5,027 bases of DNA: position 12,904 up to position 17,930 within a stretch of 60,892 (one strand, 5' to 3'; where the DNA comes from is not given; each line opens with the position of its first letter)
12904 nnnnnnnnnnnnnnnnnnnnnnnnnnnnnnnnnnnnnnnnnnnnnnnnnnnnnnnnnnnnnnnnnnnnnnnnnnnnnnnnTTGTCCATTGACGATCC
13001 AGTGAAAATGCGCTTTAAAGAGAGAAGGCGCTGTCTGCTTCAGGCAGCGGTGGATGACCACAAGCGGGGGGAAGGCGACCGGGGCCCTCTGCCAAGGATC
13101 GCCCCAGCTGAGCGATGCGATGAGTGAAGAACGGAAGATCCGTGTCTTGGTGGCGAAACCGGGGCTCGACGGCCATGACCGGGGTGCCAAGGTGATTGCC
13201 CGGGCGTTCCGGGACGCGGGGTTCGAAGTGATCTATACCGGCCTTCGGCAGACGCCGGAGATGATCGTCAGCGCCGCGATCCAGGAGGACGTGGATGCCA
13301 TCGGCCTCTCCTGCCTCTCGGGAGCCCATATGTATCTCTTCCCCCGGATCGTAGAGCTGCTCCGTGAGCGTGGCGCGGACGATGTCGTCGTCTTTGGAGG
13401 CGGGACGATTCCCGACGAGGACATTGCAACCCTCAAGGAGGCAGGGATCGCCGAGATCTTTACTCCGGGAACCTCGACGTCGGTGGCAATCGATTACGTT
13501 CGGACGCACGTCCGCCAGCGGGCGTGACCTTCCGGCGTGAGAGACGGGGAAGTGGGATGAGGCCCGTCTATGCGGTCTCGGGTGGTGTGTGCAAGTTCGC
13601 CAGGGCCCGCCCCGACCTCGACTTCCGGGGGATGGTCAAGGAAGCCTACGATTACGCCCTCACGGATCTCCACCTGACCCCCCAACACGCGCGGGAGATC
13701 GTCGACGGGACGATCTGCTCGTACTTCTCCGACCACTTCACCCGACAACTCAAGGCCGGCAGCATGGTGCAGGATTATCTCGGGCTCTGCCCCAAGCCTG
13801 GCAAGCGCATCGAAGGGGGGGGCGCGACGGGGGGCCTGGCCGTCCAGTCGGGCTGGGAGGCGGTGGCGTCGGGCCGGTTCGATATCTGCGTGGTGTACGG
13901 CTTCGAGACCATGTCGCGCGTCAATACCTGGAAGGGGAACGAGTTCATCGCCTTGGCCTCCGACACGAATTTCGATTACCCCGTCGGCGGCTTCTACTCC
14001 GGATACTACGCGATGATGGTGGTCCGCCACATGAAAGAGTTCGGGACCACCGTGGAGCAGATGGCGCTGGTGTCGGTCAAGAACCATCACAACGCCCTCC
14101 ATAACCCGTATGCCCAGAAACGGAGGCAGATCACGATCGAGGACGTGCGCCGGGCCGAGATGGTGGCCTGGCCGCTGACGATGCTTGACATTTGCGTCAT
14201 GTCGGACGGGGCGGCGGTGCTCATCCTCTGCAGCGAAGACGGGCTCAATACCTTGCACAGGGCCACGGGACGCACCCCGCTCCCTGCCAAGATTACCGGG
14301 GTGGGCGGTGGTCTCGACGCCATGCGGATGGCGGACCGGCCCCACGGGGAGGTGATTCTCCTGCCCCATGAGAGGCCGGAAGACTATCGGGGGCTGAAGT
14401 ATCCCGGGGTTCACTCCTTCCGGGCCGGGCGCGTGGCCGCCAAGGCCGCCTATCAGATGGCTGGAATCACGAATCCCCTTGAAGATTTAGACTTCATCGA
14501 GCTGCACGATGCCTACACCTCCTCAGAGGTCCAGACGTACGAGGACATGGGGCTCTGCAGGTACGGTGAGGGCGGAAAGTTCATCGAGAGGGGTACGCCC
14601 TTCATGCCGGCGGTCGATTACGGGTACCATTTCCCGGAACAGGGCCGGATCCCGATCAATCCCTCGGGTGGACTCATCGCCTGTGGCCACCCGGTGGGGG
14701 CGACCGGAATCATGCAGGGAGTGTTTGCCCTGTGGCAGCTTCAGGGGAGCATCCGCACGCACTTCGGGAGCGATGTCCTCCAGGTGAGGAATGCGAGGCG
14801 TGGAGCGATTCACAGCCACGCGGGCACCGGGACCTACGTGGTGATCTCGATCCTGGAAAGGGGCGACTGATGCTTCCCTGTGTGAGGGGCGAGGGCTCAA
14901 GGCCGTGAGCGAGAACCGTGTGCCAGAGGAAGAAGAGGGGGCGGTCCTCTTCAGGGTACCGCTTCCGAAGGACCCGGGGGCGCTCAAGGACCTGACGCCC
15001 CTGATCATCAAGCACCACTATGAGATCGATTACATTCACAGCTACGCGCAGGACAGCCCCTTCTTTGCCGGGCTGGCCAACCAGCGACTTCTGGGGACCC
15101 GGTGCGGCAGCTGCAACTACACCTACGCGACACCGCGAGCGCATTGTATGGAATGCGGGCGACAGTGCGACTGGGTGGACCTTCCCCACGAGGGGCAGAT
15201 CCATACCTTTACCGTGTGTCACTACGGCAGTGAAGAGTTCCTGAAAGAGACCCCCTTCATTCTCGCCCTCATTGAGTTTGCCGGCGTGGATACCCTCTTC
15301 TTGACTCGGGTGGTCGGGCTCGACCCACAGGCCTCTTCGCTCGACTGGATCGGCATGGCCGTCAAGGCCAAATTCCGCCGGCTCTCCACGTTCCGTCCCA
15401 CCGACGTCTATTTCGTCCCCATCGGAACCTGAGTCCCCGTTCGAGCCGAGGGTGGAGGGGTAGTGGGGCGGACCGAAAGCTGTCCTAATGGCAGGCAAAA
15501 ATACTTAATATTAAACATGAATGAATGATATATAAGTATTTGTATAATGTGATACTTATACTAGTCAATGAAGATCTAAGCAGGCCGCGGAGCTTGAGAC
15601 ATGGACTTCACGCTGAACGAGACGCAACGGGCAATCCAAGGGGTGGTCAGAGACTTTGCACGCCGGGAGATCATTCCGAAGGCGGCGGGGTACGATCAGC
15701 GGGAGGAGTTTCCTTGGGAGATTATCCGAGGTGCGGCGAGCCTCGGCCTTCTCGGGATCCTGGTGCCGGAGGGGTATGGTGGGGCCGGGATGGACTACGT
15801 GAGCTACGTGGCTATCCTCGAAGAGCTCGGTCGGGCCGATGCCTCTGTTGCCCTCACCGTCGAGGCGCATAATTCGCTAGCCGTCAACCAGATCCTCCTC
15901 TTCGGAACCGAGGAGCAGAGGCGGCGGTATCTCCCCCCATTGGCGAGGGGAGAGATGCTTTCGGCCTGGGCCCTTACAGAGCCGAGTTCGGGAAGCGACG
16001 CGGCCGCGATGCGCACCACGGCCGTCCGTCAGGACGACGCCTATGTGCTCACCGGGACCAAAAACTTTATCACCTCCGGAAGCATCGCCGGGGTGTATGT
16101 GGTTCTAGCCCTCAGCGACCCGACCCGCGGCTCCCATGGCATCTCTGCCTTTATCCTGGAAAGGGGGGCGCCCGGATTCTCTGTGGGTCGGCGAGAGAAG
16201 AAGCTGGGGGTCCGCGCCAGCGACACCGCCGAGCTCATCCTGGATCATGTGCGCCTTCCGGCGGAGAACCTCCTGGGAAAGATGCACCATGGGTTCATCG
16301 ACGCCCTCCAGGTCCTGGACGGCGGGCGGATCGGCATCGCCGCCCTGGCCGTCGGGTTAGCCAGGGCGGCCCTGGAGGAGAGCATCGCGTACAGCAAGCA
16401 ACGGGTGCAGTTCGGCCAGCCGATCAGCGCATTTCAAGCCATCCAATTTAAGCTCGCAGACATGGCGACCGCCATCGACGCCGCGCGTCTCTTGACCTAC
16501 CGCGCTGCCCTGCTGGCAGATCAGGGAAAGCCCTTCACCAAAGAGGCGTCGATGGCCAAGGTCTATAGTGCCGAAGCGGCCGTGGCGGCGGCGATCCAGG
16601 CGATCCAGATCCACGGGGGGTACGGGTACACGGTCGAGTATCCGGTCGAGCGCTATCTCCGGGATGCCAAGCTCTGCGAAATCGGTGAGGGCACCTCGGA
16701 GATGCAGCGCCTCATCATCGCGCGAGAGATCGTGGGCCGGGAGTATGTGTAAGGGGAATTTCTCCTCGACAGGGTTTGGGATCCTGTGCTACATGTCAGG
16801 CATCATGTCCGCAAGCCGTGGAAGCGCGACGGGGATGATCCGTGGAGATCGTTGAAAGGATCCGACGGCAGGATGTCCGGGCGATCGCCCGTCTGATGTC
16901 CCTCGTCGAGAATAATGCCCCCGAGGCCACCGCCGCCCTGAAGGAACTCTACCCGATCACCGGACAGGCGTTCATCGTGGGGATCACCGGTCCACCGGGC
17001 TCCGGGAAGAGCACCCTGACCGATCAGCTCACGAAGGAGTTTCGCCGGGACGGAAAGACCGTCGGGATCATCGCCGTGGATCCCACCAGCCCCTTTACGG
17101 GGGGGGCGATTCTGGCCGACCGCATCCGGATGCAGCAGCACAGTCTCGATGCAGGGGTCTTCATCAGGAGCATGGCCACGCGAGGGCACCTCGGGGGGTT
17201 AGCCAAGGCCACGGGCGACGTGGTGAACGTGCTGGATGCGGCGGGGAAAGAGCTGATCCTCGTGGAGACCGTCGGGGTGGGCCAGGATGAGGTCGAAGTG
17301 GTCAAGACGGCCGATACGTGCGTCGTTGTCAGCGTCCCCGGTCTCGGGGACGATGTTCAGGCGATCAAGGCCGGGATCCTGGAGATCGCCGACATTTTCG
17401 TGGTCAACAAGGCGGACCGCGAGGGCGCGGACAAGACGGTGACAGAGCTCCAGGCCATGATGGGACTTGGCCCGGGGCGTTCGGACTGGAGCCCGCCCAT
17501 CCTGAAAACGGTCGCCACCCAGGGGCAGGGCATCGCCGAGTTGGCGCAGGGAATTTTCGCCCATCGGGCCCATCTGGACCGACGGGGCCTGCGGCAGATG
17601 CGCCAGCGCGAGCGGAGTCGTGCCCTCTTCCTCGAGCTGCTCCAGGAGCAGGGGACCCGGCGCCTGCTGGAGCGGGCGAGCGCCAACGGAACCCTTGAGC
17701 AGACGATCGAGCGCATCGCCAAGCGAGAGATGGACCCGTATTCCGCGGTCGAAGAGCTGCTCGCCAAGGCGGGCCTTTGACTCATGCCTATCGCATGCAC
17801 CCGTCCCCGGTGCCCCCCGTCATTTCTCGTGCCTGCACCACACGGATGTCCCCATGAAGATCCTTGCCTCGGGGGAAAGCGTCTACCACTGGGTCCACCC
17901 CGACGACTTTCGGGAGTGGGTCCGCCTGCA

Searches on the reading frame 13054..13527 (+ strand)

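Call 23: search_protein_families(library=pfam, proteins=[window:13054-13527:+], max_evalue=0.00001)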
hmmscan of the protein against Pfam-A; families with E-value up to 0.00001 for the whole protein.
window:13054-13527:+ (157 aa): 1 family
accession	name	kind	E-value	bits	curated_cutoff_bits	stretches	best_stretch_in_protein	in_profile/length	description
PF02310.24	B12-binding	-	1.9e-27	95.9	32.1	1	30-146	2-120/121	B12 binding domain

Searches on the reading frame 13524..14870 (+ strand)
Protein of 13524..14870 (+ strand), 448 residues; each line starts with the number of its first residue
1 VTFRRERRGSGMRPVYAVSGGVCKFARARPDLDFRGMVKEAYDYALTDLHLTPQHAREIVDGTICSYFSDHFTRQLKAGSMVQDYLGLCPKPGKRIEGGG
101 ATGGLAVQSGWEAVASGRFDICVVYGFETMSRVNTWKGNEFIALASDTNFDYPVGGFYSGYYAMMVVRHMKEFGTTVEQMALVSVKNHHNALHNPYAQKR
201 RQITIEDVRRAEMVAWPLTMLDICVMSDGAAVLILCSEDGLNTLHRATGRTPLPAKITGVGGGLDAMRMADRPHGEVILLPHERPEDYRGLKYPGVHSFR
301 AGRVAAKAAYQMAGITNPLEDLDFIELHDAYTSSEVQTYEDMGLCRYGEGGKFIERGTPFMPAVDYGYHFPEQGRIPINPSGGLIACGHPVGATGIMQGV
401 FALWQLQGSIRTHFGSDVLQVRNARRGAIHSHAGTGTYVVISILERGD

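Call 23: search_protein_families(library=pfam, proteins=[window:13524-14870:+], max_evalue=0.00001)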
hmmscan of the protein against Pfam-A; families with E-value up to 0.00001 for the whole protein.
window:13524-14870:+ (448 aa): 3 families
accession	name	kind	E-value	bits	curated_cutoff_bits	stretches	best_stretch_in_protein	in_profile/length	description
PF22691.2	Thiolase_C_1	-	1.2e-25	90.3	28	1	299-446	17-144/144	Thiolase C-terminal domain-like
PF00108.29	Thiolase_N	-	1.8e-11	44.4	26.4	1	25-239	14-260/260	Thiolase, N-terminal domain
PF02803.24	Thiolase_C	-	6.4e-08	32.7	27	1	304-407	26-98/123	Thiolase, C-terminal domain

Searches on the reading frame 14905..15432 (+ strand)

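Call 24: search_protein_families(library=pfam, proteins=[window:14905-15432:+], max_evalue=0.00001)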
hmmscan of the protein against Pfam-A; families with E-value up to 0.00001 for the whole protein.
window:14905-15432:+ (175 aa): 2 families
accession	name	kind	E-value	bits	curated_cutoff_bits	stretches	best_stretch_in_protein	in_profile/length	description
PF01796.24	OB_ChsH2_C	-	1.4e-12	47.8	27.1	1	90-158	1-65/65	ChsH2, C-terminal OB-fold domain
PF12172.15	zf-ChsH2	-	6.6e-07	29.5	23.2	1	54-87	1-34/37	ChsH2, rubredoxin-like zinc ribbon domain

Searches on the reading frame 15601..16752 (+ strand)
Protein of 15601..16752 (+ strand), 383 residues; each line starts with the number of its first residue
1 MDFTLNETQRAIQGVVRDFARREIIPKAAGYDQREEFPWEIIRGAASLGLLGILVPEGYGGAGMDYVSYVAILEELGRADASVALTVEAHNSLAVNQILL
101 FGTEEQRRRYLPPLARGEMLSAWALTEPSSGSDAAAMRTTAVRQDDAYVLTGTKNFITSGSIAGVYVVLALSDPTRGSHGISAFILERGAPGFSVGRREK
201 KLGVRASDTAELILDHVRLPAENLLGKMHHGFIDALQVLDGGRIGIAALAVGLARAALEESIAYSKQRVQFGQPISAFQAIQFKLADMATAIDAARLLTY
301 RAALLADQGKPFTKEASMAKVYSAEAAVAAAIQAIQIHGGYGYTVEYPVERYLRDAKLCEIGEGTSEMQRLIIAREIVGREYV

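Call 24: search_protein_families(library=pfam, proteins=[window:15601-16752:+], max_evalue=0.00001)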
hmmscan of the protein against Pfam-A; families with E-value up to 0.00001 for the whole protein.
window:15601-16752:+ (383 aa): 4 families
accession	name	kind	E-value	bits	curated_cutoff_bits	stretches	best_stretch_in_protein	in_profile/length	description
PF00441.29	Acyl-CoA_dh_1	-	1.1e-52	178.5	22.4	1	230-377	2-149/150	Acyl-CoA dehydrogenase, C-terminal domain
PF02771.21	Acyl-CoA_dh_N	-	1.2e-41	142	22.9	1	6-118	1-113/113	Acyl-CoA dehydrogenase, N-terminal domain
PF08028.16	Acyl-CoA_dh_2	-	4.8e-28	98.5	22.7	1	244-361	1-128/134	Acyl-CoA dehydrogenase, C-terminal domain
PF02770.24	Acyl-CoA_dh_M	-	4e-25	88.3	33.3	1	122-217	1-97/97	Acyl-CoA dehydrogenase, middle domain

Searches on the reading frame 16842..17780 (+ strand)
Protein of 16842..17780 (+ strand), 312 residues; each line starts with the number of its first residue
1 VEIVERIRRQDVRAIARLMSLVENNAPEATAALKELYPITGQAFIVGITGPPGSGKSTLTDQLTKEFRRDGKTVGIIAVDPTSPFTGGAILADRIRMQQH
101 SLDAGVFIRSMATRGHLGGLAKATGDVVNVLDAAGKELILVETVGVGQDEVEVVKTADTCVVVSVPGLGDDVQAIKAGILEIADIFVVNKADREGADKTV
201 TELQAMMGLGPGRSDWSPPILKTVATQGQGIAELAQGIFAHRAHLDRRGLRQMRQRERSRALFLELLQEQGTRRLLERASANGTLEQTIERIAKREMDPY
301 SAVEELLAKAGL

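Call 24: search_protein_families(library=pfam, proteins=[window:16842-17780:+], max_evalue=0.00001)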
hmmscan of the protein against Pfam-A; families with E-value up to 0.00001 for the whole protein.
window:16842-17780:+ (312 aa): 2 families
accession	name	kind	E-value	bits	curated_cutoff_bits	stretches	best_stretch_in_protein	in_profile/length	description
PF03308.22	MeaB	-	1.6e-93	313.1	23.1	1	15-275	1-268/273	Methylmalonyl Co-A mutase-associated GTPase MeaB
PF02492.25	cobW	-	6.2e-07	29.6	20.7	0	45-205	2-167/180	CobW/HypB/UreG, nucleotide-binding domain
